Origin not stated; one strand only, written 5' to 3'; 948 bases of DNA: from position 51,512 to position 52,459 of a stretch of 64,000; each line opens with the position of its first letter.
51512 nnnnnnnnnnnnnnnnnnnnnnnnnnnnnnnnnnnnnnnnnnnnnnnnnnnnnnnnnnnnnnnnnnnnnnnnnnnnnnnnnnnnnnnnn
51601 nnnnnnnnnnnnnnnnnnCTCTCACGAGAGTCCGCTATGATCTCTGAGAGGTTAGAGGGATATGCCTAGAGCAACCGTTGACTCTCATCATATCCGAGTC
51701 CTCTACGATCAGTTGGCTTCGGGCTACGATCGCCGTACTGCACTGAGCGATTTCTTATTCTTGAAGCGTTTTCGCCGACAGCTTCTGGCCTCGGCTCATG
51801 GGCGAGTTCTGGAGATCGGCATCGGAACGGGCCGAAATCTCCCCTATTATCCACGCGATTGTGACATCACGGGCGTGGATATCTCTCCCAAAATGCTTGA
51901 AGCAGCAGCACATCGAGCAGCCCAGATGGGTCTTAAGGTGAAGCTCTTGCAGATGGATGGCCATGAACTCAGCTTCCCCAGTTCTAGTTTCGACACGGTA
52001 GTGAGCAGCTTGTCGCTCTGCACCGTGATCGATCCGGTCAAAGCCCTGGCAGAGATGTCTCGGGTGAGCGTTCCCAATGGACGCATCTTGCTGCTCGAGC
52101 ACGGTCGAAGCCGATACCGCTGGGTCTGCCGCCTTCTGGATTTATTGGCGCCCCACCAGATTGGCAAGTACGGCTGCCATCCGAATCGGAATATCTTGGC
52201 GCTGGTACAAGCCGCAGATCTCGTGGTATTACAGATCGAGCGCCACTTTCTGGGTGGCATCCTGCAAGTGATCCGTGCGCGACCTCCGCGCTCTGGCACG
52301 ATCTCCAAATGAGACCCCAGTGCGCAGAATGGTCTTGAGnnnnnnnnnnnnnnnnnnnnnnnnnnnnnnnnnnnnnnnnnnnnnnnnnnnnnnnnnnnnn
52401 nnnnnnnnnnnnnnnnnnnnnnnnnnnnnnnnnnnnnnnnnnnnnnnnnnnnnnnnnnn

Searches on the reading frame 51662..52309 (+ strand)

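Call 41: search_protein_families(library=pfam, proteins=[window:51662-52309:+], max_evalue=0.00001)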
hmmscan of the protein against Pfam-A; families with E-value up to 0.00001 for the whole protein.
window:51662-52309:+ (216 aa): 7 families
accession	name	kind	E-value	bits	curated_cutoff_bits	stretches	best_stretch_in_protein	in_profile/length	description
PF08241.18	Methyltransf_11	-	1.7e-23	83.5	21.2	1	50-143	1-94/95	Methyltransferase domain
PF13649.12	Methyltransf_25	-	3.4e-21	76.2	27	1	49-140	1-97/97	Methyltransferase domain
PF13847.12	Methyltransf_31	-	2.7e-16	60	27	1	45-148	3-113/145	Methyltransferase domain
PF13489.12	Methyltransf_23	-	1.8e-14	54.2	27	1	33-191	8-163/164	Methyltransferase domain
PF08242.18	Methyltransf_12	-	7.3e-14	52.7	30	1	50-142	1-98/98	Methyltransferase domain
PF01209.24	Ubie_methyltran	-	2.2e-12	47.3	20.1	1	49-150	51-157/233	ubiE/COQ5 methyltransferase family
PF07021.18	MetW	-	5.4e-06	26.6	21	1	45-136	13-102/193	Methionine biosynthesis protein MetW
